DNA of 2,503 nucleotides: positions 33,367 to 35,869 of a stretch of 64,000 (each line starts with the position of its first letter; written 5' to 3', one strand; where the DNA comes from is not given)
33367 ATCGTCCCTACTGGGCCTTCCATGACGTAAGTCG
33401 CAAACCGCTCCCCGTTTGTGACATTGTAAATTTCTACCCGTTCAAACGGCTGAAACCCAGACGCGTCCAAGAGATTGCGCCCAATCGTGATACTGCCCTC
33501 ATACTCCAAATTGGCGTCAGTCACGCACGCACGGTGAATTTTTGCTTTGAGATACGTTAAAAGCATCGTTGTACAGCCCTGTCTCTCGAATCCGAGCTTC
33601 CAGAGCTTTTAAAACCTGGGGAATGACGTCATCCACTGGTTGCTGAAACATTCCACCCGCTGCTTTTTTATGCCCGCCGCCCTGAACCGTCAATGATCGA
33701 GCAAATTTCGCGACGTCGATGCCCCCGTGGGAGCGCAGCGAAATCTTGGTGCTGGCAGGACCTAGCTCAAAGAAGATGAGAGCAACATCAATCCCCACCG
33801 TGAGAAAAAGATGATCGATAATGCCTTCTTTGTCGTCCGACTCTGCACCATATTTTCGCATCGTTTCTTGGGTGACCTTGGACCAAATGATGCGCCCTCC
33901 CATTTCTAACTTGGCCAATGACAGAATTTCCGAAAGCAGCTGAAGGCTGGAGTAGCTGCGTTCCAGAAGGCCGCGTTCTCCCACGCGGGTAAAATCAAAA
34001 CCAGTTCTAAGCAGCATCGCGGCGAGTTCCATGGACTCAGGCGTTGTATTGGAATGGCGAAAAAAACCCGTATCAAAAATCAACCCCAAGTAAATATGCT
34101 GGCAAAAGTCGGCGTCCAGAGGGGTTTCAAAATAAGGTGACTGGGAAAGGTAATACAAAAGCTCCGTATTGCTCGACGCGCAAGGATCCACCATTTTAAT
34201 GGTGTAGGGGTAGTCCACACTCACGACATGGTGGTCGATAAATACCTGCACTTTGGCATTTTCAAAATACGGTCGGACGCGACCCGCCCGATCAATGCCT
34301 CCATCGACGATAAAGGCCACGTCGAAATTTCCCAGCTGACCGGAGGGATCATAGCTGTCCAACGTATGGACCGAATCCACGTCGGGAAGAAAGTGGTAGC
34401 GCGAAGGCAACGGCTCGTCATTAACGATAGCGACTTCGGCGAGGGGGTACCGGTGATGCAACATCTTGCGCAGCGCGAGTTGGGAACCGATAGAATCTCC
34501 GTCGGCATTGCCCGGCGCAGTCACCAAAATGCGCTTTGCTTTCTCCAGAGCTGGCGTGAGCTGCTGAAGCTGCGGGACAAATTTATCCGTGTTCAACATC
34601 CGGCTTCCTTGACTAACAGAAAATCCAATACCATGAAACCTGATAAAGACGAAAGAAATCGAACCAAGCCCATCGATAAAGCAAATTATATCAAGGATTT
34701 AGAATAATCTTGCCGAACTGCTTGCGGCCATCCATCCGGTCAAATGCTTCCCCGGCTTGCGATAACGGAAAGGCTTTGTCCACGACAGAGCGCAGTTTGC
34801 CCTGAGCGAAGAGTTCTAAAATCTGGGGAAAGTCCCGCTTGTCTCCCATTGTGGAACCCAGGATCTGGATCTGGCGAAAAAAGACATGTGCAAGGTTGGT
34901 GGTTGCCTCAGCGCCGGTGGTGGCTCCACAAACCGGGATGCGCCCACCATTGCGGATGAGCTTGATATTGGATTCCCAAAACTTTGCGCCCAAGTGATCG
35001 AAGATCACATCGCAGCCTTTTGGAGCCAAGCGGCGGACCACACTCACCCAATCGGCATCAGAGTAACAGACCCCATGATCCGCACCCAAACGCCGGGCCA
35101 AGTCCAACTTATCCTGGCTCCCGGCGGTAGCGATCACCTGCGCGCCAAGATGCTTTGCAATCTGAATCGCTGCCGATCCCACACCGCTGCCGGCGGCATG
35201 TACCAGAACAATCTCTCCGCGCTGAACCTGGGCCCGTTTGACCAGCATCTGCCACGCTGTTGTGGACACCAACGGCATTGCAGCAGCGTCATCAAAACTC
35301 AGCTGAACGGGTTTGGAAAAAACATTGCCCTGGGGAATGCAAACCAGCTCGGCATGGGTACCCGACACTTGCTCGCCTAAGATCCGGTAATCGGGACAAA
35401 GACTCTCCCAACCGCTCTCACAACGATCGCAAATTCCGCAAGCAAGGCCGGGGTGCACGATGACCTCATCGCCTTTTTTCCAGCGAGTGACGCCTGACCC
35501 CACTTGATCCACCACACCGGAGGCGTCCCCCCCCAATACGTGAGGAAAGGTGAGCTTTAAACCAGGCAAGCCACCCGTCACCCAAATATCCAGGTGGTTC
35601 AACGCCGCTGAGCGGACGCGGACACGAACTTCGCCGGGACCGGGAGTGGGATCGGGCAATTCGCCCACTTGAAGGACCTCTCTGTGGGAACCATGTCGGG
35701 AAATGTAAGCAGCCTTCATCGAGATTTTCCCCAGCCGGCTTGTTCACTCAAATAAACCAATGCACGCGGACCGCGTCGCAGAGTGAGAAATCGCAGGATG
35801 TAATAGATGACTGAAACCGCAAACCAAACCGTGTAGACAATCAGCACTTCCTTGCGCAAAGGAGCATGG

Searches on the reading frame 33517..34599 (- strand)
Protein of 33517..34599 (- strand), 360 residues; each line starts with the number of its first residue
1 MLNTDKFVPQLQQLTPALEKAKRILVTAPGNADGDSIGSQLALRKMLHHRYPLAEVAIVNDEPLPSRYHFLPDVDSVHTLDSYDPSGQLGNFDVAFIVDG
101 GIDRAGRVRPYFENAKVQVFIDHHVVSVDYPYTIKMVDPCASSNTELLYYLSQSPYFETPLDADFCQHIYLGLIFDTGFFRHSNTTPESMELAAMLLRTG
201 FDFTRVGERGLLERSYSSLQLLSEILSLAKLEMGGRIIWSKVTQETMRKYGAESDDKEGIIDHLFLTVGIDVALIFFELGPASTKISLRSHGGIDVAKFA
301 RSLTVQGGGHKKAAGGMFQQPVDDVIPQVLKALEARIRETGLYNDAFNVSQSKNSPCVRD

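Call 37: search_protein_families(library=pfam, proteins=[window:33517-34599:-], max_evalue=0.00001)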
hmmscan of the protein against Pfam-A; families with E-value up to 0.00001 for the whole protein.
window:33517-34599:- (360 aa): 2 families
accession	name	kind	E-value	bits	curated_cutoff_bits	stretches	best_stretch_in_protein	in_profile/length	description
PF01368.27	DHH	-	9.3e-12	45.8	28.1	1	24-172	2-124/125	DHH family, N-terminal domain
PF02272.25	DHHA1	-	1.1e-09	39.1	25.9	1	249-338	10-101/102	DHHA1 domain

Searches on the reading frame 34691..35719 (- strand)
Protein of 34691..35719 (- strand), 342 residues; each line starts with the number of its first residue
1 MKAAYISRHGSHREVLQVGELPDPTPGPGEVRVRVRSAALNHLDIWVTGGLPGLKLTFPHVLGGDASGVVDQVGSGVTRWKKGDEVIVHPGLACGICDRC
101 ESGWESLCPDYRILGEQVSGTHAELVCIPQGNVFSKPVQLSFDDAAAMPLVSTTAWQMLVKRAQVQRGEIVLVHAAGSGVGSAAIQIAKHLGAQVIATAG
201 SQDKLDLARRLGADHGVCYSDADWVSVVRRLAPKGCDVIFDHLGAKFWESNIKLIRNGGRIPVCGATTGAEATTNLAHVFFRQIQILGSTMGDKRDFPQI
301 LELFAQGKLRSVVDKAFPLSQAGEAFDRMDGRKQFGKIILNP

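Call 38: search_protein_families(library=pfam, proteins=[window:34691-35719:-], max_evalue=0.00001)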
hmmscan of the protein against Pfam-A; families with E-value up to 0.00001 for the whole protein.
window:34691-35719:- (342 aa): 3 families
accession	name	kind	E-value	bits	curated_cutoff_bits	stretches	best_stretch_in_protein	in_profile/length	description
PF00107.32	ADH_zinc_N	-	1.9e-34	118.8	31.8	1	179-305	1-128/129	Zinc-binding dehydrogenase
PF08240.17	ADH_N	-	2.4e-25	89.3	23.5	1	27-137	1-103/104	Alcohol dehydrogenase GroES-like domain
PF13602.12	ADH_zinc_N_2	-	1.1e-19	72.1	27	1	211-340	1-134/134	Zinc-binding dehydrogenase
